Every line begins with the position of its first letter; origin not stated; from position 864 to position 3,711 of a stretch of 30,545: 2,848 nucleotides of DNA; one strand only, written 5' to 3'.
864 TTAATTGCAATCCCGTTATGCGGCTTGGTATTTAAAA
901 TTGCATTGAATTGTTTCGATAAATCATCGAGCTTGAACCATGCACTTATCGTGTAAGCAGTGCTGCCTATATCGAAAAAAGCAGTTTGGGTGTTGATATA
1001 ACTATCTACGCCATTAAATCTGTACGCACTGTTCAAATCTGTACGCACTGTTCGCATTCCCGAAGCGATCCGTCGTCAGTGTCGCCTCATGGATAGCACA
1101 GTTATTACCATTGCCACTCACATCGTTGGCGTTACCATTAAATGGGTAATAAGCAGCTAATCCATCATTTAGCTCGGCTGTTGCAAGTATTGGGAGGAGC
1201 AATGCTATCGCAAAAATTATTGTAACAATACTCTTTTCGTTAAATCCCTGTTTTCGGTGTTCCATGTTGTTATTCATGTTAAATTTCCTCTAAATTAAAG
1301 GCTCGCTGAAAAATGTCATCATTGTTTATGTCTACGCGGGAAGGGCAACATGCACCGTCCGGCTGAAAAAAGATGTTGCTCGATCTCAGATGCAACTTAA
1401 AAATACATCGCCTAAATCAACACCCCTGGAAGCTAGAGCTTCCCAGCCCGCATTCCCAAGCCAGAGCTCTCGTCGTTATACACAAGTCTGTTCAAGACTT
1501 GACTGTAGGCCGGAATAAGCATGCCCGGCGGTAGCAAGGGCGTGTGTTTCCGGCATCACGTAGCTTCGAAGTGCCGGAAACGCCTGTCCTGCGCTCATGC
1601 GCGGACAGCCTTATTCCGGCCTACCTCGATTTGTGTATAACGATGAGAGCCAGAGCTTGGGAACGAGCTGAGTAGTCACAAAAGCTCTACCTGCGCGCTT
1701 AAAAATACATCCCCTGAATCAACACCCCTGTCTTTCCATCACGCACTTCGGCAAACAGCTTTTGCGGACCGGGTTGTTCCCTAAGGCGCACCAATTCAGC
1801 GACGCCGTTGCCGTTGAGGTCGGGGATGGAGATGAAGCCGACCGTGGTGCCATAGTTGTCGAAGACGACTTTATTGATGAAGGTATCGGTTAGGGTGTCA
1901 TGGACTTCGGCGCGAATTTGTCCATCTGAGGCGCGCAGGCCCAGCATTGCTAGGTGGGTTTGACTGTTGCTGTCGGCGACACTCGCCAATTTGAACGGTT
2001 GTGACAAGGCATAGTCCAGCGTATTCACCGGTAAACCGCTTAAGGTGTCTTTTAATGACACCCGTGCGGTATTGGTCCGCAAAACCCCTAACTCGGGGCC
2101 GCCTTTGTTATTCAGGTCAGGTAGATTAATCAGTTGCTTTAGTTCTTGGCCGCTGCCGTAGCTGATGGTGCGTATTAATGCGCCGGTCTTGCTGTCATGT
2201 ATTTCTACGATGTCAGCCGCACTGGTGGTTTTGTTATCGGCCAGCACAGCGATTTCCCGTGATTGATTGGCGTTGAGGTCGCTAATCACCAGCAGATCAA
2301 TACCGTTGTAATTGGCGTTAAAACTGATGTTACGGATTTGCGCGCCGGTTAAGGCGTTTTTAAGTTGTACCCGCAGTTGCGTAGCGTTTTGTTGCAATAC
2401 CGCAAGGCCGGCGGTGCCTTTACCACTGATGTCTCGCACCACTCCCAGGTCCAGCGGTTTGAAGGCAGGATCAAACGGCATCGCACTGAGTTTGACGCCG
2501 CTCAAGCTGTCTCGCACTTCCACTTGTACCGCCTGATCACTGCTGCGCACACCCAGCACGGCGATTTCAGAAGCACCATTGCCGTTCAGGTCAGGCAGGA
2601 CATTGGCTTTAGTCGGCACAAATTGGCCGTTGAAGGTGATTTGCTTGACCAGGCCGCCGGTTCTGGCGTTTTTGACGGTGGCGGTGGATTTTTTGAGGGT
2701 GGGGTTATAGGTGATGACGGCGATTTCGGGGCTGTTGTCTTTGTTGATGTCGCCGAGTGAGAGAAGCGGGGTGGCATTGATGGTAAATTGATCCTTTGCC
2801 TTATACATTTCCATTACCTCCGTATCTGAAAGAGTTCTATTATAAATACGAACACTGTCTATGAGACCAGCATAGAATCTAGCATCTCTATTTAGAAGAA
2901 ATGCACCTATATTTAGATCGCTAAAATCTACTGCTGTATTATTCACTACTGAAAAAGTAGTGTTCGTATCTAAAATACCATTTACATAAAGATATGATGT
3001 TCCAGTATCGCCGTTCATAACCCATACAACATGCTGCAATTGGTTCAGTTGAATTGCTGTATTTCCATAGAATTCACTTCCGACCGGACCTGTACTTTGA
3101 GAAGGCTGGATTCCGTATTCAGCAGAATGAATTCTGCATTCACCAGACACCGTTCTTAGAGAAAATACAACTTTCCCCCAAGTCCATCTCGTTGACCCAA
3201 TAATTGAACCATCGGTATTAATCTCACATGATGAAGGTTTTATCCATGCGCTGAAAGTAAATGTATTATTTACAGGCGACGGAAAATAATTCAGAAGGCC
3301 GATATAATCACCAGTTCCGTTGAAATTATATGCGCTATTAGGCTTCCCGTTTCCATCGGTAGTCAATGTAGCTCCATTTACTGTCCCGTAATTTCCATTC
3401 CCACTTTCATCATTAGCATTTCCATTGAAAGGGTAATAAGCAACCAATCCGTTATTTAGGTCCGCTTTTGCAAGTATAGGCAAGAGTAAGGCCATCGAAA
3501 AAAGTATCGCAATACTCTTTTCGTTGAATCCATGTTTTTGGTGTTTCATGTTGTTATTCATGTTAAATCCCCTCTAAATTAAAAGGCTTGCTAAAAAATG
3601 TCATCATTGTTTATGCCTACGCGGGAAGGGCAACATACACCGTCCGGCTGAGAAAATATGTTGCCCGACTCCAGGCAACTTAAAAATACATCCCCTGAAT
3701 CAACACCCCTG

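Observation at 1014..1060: Paralog 1 switched off by a perfect 19-bp tandem duplication that is reversible in principle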

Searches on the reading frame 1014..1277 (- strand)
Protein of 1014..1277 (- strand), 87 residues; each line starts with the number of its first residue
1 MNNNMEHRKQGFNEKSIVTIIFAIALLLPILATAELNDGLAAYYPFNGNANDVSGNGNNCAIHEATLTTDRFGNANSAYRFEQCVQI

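Call 9: find_encoding_contigs(protein=window:1014-1277:-, flank=10000, max_places=10)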
Protein window:1014-1277:- (87 aa): 5 contigs read that carry it; 5 places shown.
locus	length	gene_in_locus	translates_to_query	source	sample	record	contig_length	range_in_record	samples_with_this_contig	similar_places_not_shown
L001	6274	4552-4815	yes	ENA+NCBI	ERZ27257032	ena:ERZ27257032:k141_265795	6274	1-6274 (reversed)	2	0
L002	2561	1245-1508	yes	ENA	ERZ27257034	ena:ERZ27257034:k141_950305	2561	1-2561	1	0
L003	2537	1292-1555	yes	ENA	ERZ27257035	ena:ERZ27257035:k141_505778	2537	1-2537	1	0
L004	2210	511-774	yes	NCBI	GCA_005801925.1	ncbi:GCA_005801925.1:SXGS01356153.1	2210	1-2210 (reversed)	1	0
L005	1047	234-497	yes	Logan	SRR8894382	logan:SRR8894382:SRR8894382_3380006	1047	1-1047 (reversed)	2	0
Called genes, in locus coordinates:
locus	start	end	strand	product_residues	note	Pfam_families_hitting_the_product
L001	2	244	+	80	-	?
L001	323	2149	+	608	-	PF13385:Laminin_G_3, PF13517:FG-GAP_3 (faint)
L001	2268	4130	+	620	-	PF13385:Laminin_G_3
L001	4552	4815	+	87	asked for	-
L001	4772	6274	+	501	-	?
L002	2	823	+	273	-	?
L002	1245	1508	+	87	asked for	-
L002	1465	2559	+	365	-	?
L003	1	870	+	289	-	?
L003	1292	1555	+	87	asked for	-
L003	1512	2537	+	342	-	?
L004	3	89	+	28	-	?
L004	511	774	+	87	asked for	-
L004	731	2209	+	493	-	?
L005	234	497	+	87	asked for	-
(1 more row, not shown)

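Call 16: list_cluster_members(proteins=[window:1014-1277:-, window:1699-3561:-, window:9824-11029:-, window:27914-30415:-, window:18166-20055:+])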
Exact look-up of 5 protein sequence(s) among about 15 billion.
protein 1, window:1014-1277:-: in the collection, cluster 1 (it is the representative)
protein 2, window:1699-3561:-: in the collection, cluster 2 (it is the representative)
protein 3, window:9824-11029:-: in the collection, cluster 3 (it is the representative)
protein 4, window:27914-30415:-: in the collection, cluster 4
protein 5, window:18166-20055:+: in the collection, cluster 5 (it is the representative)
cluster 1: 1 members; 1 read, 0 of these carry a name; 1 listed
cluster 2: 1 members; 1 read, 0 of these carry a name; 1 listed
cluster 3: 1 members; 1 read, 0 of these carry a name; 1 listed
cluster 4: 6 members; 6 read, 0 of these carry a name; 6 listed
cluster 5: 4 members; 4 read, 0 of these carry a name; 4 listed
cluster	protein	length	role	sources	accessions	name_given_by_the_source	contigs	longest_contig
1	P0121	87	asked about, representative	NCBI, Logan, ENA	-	-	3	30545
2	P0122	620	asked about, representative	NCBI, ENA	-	-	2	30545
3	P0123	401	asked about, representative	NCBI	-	-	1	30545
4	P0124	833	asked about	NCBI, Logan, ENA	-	-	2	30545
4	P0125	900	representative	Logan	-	-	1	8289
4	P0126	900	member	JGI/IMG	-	-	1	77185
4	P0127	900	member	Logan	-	-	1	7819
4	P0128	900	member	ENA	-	-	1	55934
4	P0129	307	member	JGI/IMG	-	-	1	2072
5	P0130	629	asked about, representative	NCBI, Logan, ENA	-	-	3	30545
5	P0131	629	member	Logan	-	-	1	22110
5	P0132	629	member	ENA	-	-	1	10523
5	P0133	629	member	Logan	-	-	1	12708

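Call 17: find_encoding_contigs(protein=P0126, flank=10000, max_places=4)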
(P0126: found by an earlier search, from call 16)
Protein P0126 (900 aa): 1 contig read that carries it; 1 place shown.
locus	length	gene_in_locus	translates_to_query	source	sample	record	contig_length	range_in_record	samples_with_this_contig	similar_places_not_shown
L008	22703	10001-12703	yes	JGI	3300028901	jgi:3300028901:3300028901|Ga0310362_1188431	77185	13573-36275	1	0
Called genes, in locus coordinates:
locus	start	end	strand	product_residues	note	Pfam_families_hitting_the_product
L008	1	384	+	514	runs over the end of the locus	PF05787:PhoX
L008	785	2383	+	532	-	PF00245:Alk_phosphatase, PF00884:Sulfatase (faint)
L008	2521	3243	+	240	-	-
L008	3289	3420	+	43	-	-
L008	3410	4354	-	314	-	PF00027:cNMP_binding, PF00990:GGDEF, PF22335:Cas10-Cmr2_palm2 (faint)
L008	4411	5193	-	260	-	PF22624:AASDHPPT_N (weak), PF01648:ACPS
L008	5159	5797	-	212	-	PF06902:Fer4_19, PF09360:zf-CDGSH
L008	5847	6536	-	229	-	PF04476:4HFCP_synth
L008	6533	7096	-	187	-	PF04289:DUF447_N, PF20766:DUF447_C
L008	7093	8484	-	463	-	PF20123:DUF6513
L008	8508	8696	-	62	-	-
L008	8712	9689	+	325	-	PF00809:Pterin_bind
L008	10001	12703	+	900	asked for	PF00989:PAS (weak), PF07228:SpoIIE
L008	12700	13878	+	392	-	PF01740:STAS, PF13466:STAS_2, PF12974:Phosphonate-bd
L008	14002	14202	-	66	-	-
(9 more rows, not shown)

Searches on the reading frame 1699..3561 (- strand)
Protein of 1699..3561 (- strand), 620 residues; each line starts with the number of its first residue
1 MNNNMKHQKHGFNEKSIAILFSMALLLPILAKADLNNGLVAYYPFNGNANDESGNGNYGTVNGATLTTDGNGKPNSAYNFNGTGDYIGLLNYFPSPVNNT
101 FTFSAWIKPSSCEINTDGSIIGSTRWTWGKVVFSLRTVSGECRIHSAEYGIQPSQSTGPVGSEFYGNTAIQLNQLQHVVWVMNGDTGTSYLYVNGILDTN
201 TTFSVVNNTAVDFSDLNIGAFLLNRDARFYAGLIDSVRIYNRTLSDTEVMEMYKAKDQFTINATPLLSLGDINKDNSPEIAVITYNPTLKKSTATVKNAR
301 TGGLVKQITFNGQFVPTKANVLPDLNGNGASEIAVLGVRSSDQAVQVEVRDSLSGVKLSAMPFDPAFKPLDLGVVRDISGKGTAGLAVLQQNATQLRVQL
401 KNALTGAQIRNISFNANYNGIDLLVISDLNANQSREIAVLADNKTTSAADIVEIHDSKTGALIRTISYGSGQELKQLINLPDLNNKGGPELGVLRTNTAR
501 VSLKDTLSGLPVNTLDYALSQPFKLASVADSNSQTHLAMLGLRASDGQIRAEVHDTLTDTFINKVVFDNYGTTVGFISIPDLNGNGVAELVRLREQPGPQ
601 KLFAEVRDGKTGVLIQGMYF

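Call 7: search_protein_families(library=pfam, proteins=[window:1699-3561:-], max_evalue=0.01)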
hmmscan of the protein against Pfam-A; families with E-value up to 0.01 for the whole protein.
window:1699-3561:- (620 aa): 4 families
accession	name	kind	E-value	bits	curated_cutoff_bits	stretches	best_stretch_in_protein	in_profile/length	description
PF13385.13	Laminin_G_3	-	9.9e-19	68.4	27.6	1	82-249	2-150/151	Concanavalin A-like lectin/glucanases superfamily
PF02973.23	Sialidase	-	0.00018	21.5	26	1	179-251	109-183/189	Sialidase, N-terminal domain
PF23727.1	Beta-prop_FAM234A_B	-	0.00034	19.7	26.4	0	256-291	117-155/467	FAM234A/B beta-propeller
PF01839.29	FG-GAP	-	0.00056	20.2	22.1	0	267-286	5-24/37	FG-GAP repeat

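Call 10: find_encoding_contigs(protein=window:1699-3561:-, flank=10000, max_places=10)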
Protein window:1699-3561:- (620 aa): 1 contig read that carries it; 1 place shown.
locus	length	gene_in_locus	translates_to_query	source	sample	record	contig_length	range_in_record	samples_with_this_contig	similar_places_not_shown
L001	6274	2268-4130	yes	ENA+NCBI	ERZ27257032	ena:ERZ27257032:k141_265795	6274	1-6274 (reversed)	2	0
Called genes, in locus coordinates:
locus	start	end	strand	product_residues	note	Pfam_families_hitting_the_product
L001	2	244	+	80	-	?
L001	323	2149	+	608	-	PF13385:Laminin_G_3, PF13517:FG-GAP_3 (faint)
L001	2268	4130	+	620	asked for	PF13385:Laminin_G_3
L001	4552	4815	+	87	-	-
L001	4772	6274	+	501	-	?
